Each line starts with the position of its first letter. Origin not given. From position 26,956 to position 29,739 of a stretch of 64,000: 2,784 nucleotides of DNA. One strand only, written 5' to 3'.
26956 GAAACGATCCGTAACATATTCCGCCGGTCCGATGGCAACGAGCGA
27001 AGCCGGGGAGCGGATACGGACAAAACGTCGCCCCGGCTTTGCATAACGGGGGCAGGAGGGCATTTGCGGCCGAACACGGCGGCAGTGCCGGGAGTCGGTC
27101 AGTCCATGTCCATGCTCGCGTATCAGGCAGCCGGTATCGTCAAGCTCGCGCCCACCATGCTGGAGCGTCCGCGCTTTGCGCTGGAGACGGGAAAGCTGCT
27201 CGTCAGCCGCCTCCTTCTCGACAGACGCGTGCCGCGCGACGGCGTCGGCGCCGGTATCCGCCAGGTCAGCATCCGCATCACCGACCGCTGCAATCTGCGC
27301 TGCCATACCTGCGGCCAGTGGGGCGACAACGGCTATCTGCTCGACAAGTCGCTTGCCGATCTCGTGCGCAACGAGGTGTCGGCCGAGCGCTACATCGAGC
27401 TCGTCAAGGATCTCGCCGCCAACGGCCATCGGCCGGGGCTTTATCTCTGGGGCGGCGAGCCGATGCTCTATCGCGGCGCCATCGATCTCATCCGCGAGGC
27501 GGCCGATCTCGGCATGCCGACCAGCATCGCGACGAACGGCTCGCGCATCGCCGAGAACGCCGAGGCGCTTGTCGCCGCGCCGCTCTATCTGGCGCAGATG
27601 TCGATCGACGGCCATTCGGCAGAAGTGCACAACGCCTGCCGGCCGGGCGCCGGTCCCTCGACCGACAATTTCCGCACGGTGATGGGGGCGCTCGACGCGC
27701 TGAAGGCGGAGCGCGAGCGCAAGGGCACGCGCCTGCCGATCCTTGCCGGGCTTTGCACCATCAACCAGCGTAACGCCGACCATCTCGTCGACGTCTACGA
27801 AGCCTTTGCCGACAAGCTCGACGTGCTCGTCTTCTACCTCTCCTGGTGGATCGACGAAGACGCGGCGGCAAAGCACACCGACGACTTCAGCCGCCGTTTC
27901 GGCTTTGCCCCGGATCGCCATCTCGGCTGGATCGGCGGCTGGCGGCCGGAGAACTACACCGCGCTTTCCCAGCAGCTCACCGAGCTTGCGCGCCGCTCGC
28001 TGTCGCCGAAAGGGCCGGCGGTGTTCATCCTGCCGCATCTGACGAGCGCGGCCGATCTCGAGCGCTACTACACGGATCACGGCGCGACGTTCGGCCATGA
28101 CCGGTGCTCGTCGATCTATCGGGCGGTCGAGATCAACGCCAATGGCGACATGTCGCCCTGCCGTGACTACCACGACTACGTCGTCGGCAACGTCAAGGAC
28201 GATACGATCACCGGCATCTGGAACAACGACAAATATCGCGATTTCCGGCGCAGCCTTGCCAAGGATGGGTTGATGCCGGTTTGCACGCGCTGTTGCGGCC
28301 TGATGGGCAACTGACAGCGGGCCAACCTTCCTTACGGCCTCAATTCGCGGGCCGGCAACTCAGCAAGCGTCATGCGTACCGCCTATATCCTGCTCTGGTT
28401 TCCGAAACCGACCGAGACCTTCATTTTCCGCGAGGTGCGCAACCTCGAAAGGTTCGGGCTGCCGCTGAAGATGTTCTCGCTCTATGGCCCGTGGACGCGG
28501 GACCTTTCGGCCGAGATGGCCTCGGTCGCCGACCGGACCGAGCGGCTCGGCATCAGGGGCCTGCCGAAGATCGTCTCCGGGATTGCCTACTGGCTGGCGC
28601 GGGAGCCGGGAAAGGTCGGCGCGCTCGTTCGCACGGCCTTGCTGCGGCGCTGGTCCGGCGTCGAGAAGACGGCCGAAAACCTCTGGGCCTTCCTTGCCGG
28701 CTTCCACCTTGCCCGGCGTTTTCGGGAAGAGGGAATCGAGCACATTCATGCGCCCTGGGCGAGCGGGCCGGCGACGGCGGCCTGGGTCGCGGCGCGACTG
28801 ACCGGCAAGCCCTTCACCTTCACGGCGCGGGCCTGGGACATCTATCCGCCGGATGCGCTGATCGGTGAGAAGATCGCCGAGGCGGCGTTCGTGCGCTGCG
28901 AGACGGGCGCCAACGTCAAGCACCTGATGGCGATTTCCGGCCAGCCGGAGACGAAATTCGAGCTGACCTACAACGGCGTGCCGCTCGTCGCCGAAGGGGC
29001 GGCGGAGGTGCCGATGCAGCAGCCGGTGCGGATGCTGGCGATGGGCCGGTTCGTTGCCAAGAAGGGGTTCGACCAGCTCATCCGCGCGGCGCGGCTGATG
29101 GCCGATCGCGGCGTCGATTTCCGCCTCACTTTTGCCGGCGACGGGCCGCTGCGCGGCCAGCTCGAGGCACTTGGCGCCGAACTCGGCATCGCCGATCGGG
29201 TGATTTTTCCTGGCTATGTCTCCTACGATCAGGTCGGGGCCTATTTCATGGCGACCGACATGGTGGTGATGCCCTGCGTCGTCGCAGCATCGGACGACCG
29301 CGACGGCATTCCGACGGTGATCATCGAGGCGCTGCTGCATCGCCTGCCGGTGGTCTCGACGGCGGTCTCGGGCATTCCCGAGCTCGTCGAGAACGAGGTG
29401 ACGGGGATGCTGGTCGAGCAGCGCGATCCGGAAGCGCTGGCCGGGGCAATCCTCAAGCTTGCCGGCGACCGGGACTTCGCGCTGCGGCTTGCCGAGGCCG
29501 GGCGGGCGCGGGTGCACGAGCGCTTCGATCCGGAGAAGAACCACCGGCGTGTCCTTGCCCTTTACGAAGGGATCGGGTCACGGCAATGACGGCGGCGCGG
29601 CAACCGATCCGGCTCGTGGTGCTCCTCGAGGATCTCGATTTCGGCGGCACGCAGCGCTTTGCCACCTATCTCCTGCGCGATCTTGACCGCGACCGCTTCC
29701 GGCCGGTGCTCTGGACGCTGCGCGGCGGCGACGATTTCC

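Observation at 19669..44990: ~25-kb glycan/glycolipid biosynthesis-export supercluster of unusual composition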

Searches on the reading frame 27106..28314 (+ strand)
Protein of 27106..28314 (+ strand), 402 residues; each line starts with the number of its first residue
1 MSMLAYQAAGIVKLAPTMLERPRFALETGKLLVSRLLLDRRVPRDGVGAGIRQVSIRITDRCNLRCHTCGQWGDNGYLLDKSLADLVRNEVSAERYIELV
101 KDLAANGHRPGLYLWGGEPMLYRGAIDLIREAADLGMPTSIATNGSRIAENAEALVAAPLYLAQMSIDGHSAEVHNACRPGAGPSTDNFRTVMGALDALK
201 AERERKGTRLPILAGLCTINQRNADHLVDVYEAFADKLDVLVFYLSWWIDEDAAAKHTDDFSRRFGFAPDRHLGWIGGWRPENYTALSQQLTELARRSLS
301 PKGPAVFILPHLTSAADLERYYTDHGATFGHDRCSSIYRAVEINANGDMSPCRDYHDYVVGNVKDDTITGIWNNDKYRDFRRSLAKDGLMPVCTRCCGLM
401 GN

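Call 7: search_protein_families(library=pfam, proteins=[window:27106-28314:+], max_evalue=0.001)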
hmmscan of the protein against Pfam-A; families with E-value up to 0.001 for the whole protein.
window:27106-28314:+ (402 aa): 2 families
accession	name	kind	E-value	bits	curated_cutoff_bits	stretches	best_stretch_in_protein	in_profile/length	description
PF04055.27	Radical_SAM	-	5.9e-16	59.5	29.5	1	57-184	2-126/166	Radical SAM superfamily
PF13186.11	SPASM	-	3.5e-15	56.5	21.5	1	334-396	1-66/67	Iron-sulfur cluster-binding domain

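Call 10: search_protein_families(library=ncbifam, proteins=[window:27106-28314:+], max_evalue=0.00001)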
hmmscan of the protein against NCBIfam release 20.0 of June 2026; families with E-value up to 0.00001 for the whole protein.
window:27106-28314:+ (402 aa): 43 families (the best 25 are shown)
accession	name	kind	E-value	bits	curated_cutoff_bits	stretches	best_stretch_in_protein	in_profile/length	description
TIGR04317.1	W_rSAM_matur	equivalog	7.2e-20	71.4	380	1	51-242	3-178/349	tungsten cofactor oxidoreductase radical SAM maturase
NF045574.1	sacti_mat_StsB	exception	3.1e-17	62.6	625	1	49-244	93-265/466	StsB family radical SAM/SPASM domain sactipeptide maturase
NF033640.1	N_Twi_rSAM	subfamily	2.1e-16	60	170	2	334-396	5-69/398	twitch domain-containing radical SAM protein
TIGR04303.1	GeoRSP_rSAM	equivalog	4.7e-16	59.3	400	1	58-233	11-166/325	GeoRSP system radical SAM/SPASM protein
TIGR04545.1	rSAM_ahbD_hemeb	equivalog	1.1e-15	58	500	1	56-231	4-159/339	heme b synthase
TIGR04347.1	pseudo_SAM_Halo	equivalog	2.3e-15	56.7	525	1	56-244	42-210/390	TIGR04347 family pseudo-SAM/SPASM protein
TIGR04051.1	rSAM_NirJ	equivalog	2.7e-15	56.2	515.45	1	58-249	8-177/354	heme d1 biosynthesis radical SAM protein NirJ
NF050035.1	rSAM_WgK_link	exception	6.4e-15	55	650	1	54-231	11-168/367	radical SAM/SPASM peptide maturase WgkB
TIGR04250.1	SCM_rSAM_ScmE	equivalog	1e-14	54.2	400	1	52-238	3-169/358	SynChlorMet cassette radical SAM/SPASM protein ScmE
TIGR04546.1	rSAM_ahbC_deAc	equivalog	5.3e-14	51.8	650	1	56-236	43-202/390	12,18-didecarboxysiroheme deacetylase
NF038283.1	viperin_w_prok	equivalog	9e-14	51.3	180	1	54-177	4-124/281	viperin family antiviral radical SAM protein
TIGR03942.1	sulfatase_rSAM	equivalog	9.3e-14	51.3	349.45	1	59-261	8-202/363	anaerobic sulfatase maturase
TIGR04055.1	rSAM_NirJ2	equivalog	1.5e-13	51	500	1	54-183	2-121/326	putative heme d1 biosynthesis radical SAM protein NirJ2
TIGR02668.1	moaA_archaeal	equivalog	1.8e-13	50.2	325.25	1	45-178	3-127/303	GTP 3',8-cyclase MoaA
NF047865.1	rSAM_PapB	equivalog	2.2e-13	50.1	340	1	52-210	3-159/330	PapB family radical SAM/SPASM ranthipeptide maturase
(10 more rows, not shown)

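Call 46: search_solved_structures(query=window:27106-28314:+, max_evalue=0.01)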
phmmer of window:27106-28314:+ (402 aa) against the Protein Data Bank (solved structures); distinct sequences matched with E-value up to 0.01: 8.
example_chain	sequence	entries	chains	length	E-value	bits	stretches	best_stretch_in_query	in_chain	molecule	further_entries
6efn_A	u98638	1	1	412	1.1e-08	37.6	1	55-236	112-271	Sporulation killing factor maturation protein SkfB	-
7vob_C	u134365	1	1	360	3.9e-08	35.7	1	92-192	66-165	Cytosylglucuronate decarboxylase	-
7voc_C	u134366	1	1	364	4e-08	35.7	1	92-192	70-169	Cytosylglucuronate decarboxylase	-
2fb2_A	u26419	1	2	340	0.00016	23.8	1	44-169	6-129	Molybdenum cofactor biosynthesis protein A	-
1tv7_A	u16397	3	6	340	0.00031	22.9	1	44-169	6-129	Molybdenum cofactor biosynthesis protein A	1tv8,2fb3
4m7s_A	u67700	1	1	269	0.00076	21.6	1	343-396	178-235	BtrN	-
4m7t_A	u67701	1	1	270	0.00094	21.3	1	343-396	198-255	BtrN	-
7tol_A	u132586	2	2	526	0.0096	18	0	55-171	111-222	glycerol dibiphytanyl glycerol tetraether - macrocyclic archaeol synthase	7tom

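Call 60: find_homologous_proteins(query=window:27106-28314:+, max_evalue=1e-20)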
Query window:27106-28314:+ (402 aa): 944 proteins with E <= 1e-20 among 8000 candidates; the best 120 are listed.
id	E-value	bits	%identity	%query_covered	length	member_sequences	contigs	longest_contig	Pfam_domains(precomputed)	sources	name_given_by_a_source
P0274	9.7e-246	833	87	100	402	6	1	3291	PF13186.12,PF04055.28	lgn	-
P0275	1.8e-220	750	78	100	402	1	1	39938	PF13186.12,PF04055.28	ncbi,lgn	-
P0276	7.7e-218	741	78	100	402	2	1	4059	PF13186.12,PF04055.28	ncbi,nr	ncbi:MAG: radical SAM protein [Hyphomicrobiales bacterium]|nr:radical SAM protein [Hyphomicrobiales 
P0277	4.0e-207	706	73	100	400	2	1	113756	PF13186.12,PF04055.28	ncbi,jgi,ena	-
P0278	5.4e-205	699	74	99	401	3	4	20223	PF13186.12,PF04055.28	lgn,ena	-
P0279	1.4e-201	688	70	100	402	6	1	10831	PF13186.12,PF04055.28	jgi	-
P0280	2.6e-201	687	73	96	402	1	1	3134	PF13186.12,PF04055.28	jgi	-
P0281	4.6e-201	686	72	96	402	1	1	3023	PF13186.12,PF04055.28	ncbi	-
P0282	2.3e-200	684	70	100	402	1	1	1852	PF13186.12,PF04055.28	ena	-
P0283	6.6e-200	682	71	100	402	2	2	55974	PF13186.12,PF04055.28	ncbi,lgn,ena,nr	ncbi:MAG TPA: SPASM domain-containing protein [Beijerinckiaceae bacterium]|nr:SPASM domain-containin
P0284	1.4e-198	678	75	96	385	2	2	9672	PF13186.12,PF04055.28,PF13353.12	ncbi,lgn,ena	-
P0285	1.8e-198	678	71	100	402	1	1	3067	PF13186.12,PF04055.28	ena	-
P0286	6.3e-198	676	71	100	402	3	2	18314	PF13186.12,PF04055.28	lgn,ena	-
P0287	2.1e-197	674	68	99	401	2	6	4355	PF13186.12,PF04055.28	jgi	jgi:radical SAM protein with 4Fe4S-binding SPASM domain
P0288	9.5e-196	669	70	99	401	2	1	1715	PF13186.12,PF04055.28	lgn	-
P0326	1.1e-159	550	57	100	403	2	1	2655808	PF13186.12,PF04055.28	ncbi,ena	-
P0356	6.6e-156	537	57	100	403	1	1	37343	PF13186.12,PF04055.28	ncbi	ncbi:MAG: radical SAM protein [Desulfomonilaceae bacterium]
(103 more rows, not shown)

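Call 61: find_encoding_contigs(protein=P0283, flank=10000, max_places=1)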
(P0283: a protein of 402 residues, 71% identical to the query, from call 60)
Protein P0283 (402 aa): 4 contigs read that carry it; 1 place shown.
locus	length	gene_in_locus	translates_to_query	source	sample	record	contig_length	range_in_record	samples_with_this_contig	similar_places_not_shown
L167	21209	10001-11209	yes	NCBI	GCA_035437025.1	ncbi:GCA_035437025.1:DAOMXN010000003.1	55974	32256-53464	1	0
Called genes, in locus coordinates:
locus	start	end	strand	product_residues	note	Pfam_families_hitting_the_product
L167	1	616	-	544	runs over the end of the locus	PF02310:B12-binding (weak), PF04055:Radical_SAM, PF13282:DUF4070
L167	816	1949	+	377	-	PF04055:Radical_SAM, PF13186:SPASM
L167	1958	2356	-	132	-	PF01575:MaoC_dehydratas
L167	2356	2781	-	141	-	-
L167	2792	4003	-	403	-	PF00109:ketoacyl-synt, PF02801:Ketoacyl-synt_C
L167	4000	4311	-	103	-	PF00550:PP-binding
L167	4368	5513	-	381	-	-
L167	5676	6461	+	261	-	PF00106:adh_short, PF08659:KR, PF13561:adh_short_C2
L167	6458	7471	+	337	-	PF13692:Glyco_trans_1_4, PF00534:Glycos_transf_1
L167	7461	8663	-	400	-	PF00155:Aminotran_1_2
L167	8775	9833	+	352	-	PF13528:Glyco_trans_1_3, PF04101:Glyco_tran_28_C (weak)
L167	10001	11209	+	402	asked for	PF04055:Radical_SAM, PF13186:SPASM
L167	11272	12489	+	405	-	PF20706:GT4-conflict (weak), PF00534:Glycos_transf_1, PF13692:Glyco_trans_1_4, PF13524:Glyco_trans_1_2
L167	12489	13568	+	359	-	PF13439:Glyco_transf_4, PF13579:Glyco_trans_4_4, PF00534:Glycos_transf_1, PF13692:Glyco_trans_1_4, PF13524:Glyco_trans_1_2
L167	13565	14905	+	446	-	PF20706:GT4-conflict, PF00534:Glycos_transf_1, PF13692:Glyco_trans_1_4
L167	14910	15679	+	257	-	PF00535:Glycos_transf_2 (weak)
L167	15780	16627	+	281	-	PF01061:ABC2_membrane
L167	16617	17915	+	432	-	PF13555:AAA_29 (weak), PF00005:ABC_tran, PF13304:AAA_21 (faint), PF14524:Wzt_C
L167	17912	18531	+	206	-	PF00005:ABC_tran, PF13304:AAA_21 (faint)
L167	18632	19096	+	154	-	PF14524:Wzt_C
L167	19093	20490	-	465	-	PF13439:Glyco_transf_4, PF20706:GT4-conflict, PF00534:Glycos_transf_1, PF13692:Glyco_trans_1_4, PF13524:Glyco_trans_1_2 (weak)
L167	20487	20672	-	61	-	-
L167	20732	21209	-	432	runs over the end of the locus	-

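Call 62: find_encoding_contigs(protein=P0356, flank=10000, max_places=1)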
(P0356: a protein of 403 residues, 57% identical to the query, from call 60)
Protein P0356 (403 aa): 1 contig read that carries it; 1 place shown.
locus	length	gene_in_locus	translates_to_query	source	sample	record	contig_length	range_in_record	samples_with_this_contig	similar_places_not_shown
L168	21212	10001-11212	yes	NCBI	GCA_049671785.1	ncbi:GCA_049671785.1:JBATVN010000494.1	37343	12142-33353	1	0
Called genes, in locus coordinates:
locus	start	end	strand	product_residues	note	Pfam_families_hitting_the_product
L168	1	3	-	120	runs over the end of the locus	-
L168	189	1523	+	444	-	PF00989:PAS, PF13188:PAS_8 (weak), PF08448:PAS_4, PF13426:PAS_9, PF00158:Sigma54_activat, PF14532:Sigma54_activ_2, PF25601:AAA_lid_14, PF02954:HTH_8, +1 more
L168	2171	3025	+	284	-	PF02737:3HCDH_N, PF03721:UDPG_MGDP_dh_N (faint), PF00725:3HCDH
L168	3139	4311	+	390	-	PF02771:Acyl-CoA_dh_N, PF02770:Acyl-CoA_dh_M, PF00441:Acyl-CoA_dh_1, PF22924:ACOX_C_alpha1 (weak), PF08028:Acyl-CoA_dh_2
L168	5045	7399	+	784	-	PF01590:GAF (weak), PF13185:GAF_2 (faint), PF27174:YeeD (weak)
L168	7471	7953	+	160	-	PF01980:TrmO_N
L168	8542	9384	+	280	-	PF01555:N6_N4_Mtase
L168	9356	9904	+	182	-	PF09195:Endonuc-BglII, PF02923:BamHI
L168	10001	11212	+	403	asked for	PF04055:Radical_SAM, PF13186:SPASM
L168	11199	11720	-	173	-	PF07456:Hpre_diP_synt_I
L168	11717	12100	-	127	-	PF07009:NusG_II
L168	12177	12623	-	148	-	PF01568:Molydop_binding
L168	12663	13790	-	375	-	PF00384:Molybdopterin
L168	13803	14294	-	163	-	PF04879:Molybdop_Fe4S4, PF00384:Molybdopterin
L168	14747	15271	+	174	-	PF22811:Zn_ribbon_NrdR, PF03477:ATP-cone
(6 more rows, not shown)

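Call 63: find_encoding_contigs(protein=P0326, flank=10000, max_places=1)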
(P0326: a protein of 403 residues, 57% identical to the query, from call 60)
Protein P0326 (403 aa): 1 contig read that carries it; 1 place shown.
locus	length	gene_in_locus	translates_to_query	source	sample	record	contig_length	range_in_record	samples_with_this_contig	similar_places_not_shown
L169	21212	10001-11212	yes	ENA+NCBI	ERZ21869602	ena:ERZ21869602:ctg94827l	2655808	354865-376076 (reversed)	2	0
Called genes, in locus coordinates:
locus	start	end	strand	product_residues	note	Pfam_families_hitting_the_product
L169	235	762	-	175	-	PF03830:PTSIIB_sorb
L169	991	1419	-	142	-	PF03610:EIIA-man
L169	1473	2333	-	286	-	PF03668:RapZ-like_N, PF22740:PapZ_C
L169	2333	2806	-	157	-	PF07475:Hpr_kinase_C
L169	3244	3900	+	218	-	PF00578:AhpC-TSA, PF08534:Redoxin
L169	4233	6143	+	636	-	PF07973:tRNA_SAD, PF00587:tRNA-synt_2b, PF03129:HGTP_anticodon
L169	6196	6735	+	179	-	PF05198:IF3_N, PF00707:IF3_C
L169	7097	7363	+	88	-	-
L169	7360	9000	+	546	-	PF02538:Hydantoinase_B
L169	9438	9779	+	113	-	-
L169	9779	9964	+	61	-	-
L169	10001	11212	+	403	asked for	PF04055:Radical_SAM, PF13186:SPASM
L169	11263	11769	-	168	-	PF07456:Hpre_diP_synt_I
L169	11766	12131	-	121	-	PF07009:NusG_II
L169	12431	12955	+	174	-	PF22811:Zn_ribbon_NrdR, PF03477:ATP-cone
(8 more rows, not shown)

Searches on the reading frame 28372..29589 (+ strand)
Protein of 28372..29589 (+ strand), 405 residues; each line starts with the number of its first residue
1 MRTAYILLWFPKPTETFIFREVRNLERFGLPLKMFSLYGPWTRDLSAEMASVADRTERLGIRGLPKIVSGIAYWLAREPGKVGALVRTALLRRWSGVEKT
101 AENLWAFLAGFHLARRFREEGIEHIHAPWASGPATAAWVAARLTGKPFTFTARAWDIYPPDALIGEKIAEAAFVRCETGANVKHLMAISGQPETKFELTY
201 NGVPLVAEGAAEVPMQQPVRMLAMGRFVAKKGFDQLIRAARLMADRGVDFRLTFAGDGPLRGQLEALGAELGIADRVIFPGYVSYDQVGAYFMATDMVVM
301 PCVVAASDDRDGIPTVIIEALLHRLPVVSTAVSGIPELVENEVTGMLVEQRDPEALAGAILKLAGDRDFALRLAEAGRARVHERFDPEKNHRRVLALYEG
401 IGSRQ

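Call 7: search_protein_families(library=pfam, proteins=[window:28372-29589:+], max_evalue=0.001)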
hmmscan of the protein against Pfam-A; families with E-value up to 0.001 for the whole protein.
window:28372-29589:+ (405 aa): 5 families
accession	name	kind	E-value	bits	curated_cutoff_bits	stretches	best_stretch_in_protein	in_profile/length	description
PF00534.26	Glycos_transf_1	-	1.1e-33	116.6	26.4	1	220-379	17-171/172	Glycosyl transferases group 1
PF13692.12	Glyco_trans_1_4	-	6.4e-33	114.4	27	1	220-365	3-141/142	Glycosyl transferases group 1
PF13524.12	Glyco_trans_1_2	-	1.7e-06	28.5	25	1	251-395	16-143/144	Glycosyl transferase-like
PF20706.3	GT4-conflict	-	2e-05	24.2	26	1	210-388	189-379/385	Family 4 Glycosyltransferase in conflict systems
PF13439.12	Glyco_transf_4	-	0.00047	20.7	28.5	0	101-204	52-167/170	Glycosyltransferase Family 4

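Call 10: search_protein_families(library=ncbifam, proteins=[window:28372-29589:+], max_evalue=0.00001)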
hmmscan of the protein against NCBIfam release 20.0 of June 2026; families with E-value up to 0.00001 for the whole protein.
window:28372-29589:+ (405 aa): 23 families
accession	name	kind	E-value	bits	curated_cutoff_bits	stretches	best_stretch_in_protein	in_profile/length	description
NF041876.1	EPS_EpsE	equivalog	3.4e-52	178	400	1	4-389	2-384/389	exopolysaccharide biosynthesis GT4 family glycosyltransferase EpsE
TIGR04005.1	wcaL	equivalog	8.9e-29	100.6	537.6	1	192-397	195-402/406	colanic acid biosynthesis glycosyltransferase WcaL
TIGR03088.1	stp2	hypoth_equivalog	9.6e-28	97.3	409.05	1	215-399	191-371/374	TIGR03088 family PEP-CTERM/XrtA system glycosyltransferase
NF047684.1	TeichurnBiosyTuaC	equivalog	4.8e-25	88.3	550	1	221-400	222-388/391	teichuronic acid biosynthesis protein TuaC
TIGR04063.1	stp3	hypoth_equivalog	6.5e-21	74.7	442.05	1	224-400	219-394/397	TIGR04063 family PEP-CTERM/XrtA system glycosyltransferase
TIGR03999.1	thiol_BshA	equivalog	1.5e-18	66.9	273.7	1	246-400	226-372/375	N-acetyl-alpha-D-glucosaminyl L-malate synthase BshA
NF038298.1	EPS_HpsO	equivalog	1.7e-15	56.7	575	1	224-399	207-385/388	hormogonium polysaccharide biosynthesis glycosyltransferase HpsO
TIGR02149.1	glgA_Coryne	subfamily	6.1e-15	55.2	302.4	1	220-400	206-389/391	glycogen synthase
TIGR03449.1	mycothiol_MshA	equivalog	8.3e-15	54.6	462.5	1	214-399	217-401/406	D-inositol-3-phosphate glycosyltransferase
NF038229.1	Glyco4_Geo_Pelo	equivalog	1.4e-12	47.4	400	1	120-401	57-336/338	GPMC system family 4 glycosyltransferase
NF011726.0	PRK15179.1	equivalog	2.7e-12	45.8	733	1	237-360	536-653/694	Vi polysaccharide biosynthesis protein TviE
TIGR04157.1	glyco_rSAM_CFB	subfamily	3.7e-12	45.9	400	1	222-394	231-402/406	TIGR04157 family glycosyltransferase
NF050056.1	ProtGlycPglH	equivalog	4.5e-12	45.7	600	1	220-397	181-349/354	GalNAc-alpha-(1->4)-GalNAc-alpha-(1->3)-diNAcBac-PP-undecaprenol alpha-1,4-N-acetyl-D-galactosaminyltransferase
NF050063.1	ProtGlycPglJ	equivalog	4.5e-11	42.5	500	1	178-392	152-357/363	N-acetylgalactosamine-N,N'-diacetylbacillosaminyl-diphospho-undecaprenol 4-alpha-N-acetylgalactosaminyltransferase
NF007640.0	PRK10307.1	subfamily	5.7e-11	42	276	1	221-390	232-396/411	WcaI family glycosyltransferase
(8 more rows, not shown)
